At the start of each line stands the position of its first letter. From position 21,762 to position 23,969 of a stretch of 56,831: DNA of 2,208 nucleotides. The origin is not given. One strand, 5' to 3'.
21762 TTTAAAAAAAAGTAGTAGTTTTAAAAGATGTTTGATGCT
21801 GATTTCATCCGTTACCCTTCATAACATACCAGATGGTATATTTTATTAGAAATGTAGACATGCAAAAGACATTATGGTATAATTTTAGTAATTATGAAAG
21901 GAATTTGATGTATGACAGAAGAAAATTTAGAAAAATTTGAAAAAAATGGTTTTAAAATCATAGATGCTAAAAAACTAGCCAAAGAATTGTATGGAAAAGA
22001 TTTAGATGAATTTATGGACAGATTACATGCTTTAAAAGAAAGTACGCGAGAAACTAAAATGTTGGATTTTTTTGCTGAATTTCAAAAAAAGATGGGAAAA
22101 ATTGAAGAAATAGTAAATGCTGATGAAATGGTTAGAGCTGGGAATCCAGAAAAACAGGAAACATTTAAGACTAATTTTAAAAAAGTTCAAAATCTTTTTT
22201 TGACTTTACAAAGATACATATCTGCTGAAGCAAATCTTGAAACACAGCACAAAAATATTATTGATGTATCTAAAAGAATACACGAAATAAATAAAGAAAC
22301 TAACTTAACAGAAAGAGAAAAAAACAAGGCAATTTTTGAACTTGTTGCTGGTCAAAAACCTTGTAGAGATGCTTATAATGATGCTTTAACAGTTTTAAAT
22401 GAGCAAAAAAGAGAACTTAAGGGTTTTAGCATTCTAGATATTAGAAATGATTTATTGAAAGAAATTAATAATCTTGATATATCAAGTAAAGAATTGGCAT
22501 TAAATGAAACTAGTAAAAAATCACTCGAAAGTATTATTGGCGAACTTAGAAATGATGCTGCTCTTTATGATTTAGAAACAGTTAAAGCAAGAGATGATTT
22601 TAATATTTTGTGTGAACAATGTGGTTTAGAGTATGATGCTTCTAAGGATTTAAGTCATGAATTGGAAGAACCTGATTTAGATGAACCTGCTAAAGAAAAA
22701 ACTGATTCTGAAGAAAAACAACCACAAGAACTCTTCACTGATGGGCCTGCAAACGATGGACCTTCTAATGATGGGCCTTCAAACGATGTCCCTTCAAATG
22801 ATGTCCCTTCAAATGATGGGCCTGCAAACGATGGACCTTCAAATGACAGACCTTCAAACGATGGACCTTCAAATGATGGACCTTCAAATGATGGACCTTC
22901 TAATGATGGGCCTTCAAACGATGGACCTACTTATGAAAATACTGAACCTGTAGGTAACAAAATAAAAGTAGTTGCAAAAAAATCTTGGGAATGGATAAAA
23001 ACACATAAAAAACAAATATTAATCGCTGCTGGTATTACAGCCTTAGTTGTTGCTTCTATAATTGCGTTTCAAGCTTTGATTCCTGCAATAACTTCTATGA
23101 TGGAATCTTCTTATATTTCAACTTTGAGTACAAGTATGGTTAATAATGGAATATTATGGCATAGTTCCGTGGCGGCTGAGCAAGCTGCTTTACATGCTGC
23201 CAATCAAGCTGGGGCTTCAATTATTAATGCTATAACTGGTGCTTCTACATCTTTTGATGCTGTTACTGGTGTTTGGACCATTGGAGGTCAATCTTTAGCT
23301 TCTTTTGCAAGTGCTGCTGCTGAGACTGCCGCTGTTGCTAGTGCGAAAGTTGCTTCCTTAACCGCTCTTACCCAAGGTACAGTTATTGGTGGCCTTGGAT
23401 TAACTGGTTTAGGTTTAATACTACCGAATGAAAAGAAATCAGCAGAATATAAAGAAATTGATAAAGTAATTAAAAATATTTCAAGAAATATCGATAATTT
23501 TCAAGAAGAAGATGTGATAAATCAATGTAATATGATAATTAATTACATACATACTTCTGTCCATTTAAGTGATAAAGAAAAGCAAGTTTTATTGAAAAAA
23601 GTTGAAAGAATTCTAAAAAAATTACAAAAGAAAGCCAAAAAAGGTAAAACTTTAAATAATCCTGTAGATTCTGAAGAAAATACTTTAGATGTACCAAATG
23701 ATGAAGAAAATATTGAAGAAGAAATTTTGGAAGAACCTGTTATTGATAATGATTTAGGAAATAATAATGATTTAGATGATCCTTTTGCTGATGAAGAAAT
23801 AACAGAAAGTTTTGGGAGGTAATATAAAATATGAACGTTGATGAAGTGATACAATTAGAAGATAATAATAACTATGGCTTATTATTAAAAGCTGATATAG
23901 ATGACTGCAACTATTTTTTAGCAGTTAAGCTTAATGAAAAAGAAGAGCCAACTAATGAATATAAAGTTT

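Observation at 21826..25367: Minimal 3.5-kb serine-recombinase element splits a ZIP zinc/metal transporter gene inside its HNIPEG motif; excision would restore the gene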

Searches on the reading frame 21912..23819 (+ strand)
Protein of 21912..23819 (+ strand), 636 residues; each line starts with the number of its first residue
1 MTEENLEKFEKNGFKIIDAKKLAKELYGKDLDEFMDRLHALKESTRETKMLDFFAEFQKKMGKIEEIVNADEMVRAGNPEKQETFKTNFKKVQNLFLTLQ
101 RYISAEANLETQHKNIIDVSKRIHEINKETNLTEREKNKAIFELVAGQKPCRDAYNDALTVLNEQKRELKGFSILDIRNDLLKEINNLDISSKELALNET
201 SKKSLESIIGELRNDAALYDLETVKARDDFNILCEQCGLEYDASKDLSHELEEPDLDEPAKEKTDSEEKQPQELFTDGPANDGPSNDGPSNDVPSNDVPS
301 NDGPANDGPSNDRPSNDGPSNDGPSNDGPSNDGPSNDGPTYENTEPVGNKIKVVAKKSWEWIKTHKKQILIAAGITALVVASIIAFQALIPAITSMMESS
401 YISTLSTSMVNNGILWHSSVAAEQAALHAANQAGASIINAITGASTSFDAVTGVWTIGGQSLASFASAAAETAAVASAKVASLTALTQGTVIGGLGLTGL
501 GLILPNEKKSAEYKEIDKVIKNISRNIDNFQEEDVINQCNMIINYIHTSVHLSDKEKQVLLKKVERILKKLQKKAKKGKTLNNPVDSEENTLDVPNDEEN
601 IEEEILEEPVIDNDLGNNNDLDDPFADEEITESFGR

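Call 4: search_protein_families(library=pfam, proteins=[window:21912-23819:+], max_evalue=0.01)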
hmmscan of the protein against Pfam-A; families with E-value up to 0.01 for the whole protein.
window:21912-23819:+ (636 aa): 1 family
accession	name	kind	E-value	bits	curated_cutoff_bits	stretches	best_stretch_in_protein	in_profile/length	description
PF07564.17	DUF1542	-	0.0011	19.4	24.3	0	119-144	13-38/77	Domain of Unknown Function (DUF1542)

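Call 34: search_protein_families(library=phrogs, proteins=[window:21912-23819:+], max_evalue=0.01)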
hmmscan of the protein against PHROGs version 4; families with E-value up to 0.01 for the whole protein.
window:21912-23819:+ (636 aa): 0 families

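Call 35: search_protein_families(library=ncbifam, proteins=[window:21912-23819:+], max_evalue=0.01)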
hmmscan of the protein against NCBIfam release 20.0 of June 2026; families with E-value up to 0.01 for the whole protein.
window:21912-23819:+ (636 aa): 0 families

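Call 53: find_homologous_proteins(query=window:21912-23819:+)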
Query window:21912-23819:+ (636 aa): 29 proteins with E <= 0.001 among 8000 candidates.
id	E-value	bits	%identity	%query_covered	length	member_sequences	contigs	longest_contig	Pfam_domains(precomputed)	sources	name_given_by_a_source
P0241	0.0e+0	1348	97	100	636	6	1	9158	-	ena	-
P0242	0.0e+0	1226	84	100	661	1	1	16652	-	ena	-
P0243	0.0e+0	1135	85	100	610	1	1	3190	-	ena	-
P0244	3.4e-90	321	34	89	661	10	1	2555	-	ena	-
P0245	1.0e-83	300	34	90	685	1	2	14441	-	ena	-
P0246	3.6e-78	282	35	90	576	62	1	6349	-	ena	-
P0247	1.0e-75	274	32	89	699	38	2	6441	-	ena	-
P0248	3.3e-49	186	46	37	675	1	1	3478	-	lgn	-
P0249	6.2e-49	185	46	35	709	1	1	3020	-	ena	-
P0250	6.3e-49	185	46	37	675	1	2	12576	-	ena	-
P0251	8.0e-49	185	46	37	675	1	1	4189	-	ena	-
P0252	8.8e-49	185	46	37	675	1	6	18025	-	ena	-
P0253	1.1e-48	184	46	37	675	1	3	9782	-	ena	-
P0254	1.2e-48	184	46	37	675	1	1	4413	-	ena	-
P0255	1.6e-48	184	46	37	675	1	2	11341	-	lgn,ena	-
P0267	1.7e-33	134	39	41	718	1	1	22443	-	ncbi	-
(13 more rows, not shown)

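Call 69: predict_structure(alignment_id=A3)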
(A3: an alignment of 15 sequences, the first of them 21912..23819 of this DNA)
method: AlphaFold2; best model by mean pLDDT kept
length: 636 residues; sequences in the alignment: 15
mean_pLDDT: 53.3   pTM: 0.34
mean pLDDT of the five models: 53.3, 52.7, 49.0, 48.9, 47.1
residues with pLDDT >= 90: 22; 70-90: 222; 50-70: 69; < 50: 323
segments of 3 or more residues with pLDDT < 50: 246-507, 577-636
pLDDT, mean of each block of 10 residues (from residue 1): 67 76 77 73 60 79 89 82 90 85 69 69 74 82 78 74 71 65 90 88 91 76 61 77 52 32 29 27 28 31 30 30 29 30 30 33 42 36 33 30 27 29 35 34 33 30 30 28 25 24 45 83 78 78 81 77 80 53 27 28 28 29 31 29
secondary structure, 60 per line:
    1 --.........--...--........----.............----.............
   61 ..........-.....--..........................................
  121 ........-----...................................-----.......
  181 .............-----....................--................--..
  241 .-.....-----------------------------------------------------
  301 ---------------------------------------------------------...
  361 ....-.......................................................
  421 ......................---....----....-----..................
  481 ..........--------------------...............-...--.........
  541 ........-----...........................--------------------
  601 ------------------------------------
elements in order: H3-11 E14-16 H19-26 H31-43 H48-70 H72-76 H79-128 H134-168 H174-193 H199-218 H221-236 E239-241 H243-247 H358-364 H366-442 E446-449 E454-457 H463-490 H511-525 H532-548 H554-580

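Call 74: fold_search(model_id=the predicted structure, library=pdb)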
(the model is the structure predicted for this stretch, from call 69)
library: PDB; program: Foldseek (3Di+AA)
matches with E <= 10: 945; with E <= 0.001: 0
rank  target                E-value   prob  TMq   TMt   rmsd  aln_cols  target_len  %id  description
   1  2v0o_C                6.6e-03  0.85  0.10  0.21  44.1       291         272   15  FCHO2 F-BAR domain (released 2007-06-26)
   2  5n6x_B                8.1e-03  1.00  0.13  0.18   6.5       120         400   15  Crystal structure of the Legionella effector WipA (released 2017-04-19)
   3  2v0o_B                1.1e-02  0.96  0.11  0.25  27.0       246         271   15  FCHO2 F-BAR domain (released 2007-06-26)
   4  9fed                  1.1e-02  1.00  0.17  0.48  10.6       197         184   13  Single-chain chimeric protein mimicking the interaction between HR1 and HR2 in HIV gp41 (released 2025-05-28)
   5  3o1h_A                1.4e-02  0.69  0.08  0.17  28.5       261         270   10  Crystal Structure of the TorS sensor domain - TorT complex in the presence of TMAO (released 2011-12-21)
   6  5vju                  1.4e-02  0.99  0.16  0.41  10.0       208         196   10  De Novo Photosynthetic Reaction Center Protein Variant Equipped with His-Tyr H-bond, Heme B, and Cd(II) ions (released 2018-04-25)
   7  4atm                  2.0e-02  0.41  0.09  0.19  21.6       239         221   15  Crystal structure of the BAR domain of human Amphiphysin, isoform 1 at 1.8 Angstrom resolution featuring increased order (released 2012-05-30)
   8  5lm1_A                2.2e-02  0.87  0.12  0.22  31.6       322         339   12  Crystal Structure of HD-PTP phosphatase in complex with UBAP1 (released 2016-11-30)
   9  2efl                  2.5e-02  0.87  0.12  0.25  31.0       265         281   10  Crystal structure of the EFC domain of formin-binding protein 17 (released 2007-05-29)
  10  5xg2                  2.5e-02  0.51  0.09  0.19  36.9       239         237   12  Crystal structure of a coiled-coil segment (residues 345-468 and 694-814) of Pyrococcus yayanosii Smc (released 2017-06-07)
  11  8i4v_A                2.7e-02  0.94  0.14  0.26  37.0       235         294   12  Cryo-EM structure of 5-subunit Smc5/6 arm region (released 2024-06-26)
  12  4tql_A                2.7e-02  0.72  0.10  0.25  25.2       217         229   12  Computationally designed three helix bundle (released 2014-10-15)
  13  6ixf_A                3.0e-02  0.44  0.10  0.20  20.2       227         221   14  Crystal structure of SeMet apo SH3BP5 (P41) (released 2019-03-20)
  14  5f4y_A                3.3e-02  0.98  0.14  0.38   9.2       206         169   13  Structure of the SD2 domain of Human Shroom2 (released 2016-10-19)
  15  4ilo_A                3.8e-02  0.96  0.14  0.33  27.4       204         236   11  2.12A resolution structure of CT398 from Chlamydia trachomatis (released 2014-01-01)
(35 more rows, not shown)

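Call 85: search_protein_families(library=padloc, proteins=[window:21912-23819:+], max_evalue=0.01)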
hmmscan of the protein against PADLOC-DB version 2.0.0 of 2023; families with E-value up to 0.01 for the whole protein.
window:21912-23819:+ (636 aa): 0 families

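Call 87: find_encoding_contigs(protein=P0252, flank=6000, max_places=2)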
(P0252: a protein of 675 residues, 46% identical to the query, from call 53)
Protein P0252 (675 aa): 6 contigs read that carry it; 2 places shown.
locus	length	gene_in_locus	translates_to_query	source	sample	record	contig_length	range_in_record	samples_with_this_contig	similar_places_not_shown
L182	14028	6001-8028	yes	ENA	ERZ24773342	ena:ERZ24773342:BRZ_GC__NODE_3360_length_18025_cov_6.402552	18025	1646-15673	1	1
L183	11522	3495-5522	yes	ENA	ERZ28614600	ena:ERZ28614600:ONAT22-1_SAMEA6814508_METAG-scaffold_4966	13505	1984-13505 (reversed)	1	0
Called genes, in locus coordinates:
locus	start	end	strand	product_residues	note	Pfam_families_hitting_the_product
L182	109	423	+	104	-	-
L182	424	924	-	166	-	-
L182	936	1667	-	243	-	PF13930:Endonuclea_NS_2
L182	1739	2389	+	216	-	-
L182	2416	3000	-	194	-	PF06271:RDD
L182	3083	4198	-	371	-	PF00089:Trypsin, PF13365:Trypsin_2, PF00595:PDZ, PF13180:PDZ_2, PF17820:PDZ_6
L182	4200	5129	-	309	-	PF07751:Abi_2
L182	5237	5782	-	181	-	PF01520:Amidase_3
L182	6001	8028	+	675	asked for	-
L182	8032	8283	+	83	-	-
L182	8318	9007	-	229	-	PF00849:PseudoU_synth_2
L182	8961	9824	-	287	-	PF10672:Methyltrans_SAM, PF03602:Cons_hypoth95 (weak)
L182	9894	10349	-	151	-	-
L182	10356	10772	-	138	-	-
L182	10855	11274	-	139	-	PF00380:Ribosomal_S9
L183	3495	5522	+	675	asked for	-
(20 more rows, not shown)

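Call 88: find_encoding_contigs(protein=P0267, flank=6000, max_places=2)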
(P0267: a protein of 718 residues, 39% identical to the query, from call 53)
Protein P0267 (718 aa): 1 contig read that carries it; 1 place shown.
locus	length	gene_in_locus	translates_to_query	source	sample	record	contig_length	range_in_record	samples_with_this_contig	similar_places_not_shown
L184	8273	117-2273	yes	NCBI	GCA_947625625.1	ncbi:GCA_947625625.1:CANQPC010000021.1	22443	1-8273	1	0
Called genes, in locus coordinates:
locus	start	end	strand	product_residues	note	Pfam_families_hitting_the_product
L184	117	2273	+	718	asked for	-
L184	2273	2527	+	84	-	-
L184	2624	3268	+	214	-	-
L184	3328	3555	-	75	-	PF06949:DUF1292 (weak)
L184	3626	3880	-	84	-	-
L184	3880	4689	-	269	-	-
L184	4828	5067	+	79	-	-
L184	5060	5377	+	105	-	PF07875:Coat_F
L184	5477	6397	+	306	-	PF02661:Fic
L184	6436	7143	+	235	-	-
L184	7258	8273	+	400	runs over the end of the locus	PF02511:Thy1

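Call 89: find_encoding_contigs(protein=P0242, flank=6000, max_places=2)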
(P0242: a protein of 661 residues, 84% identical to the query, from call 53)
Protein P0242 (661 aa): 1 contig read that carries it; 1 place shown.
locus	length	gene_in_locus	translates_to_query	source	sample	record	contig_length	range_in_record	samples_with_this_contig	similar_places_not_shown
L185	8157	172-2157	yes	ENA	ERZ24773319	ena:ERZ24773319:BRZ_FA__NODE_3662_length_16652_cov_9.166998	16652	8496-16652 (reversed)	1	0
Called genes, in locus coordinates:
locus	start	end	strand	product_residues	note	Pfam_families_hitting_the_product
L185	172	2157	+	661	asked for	-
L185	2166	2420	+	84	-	-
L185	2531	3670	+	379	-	PF00239:Resolvase, PF07508:Recombinase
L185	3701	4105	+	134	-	PF02535:Zip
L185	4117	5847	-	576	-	PF00664:ABC_membrane, PF00005:ABC_tran, PF02463:SMC_N (weak)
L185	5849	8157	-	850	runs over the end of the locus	PF01624:MutS_I, PF05192:MutS_III, PF05190:MutS_IV, PF00488:MutS_V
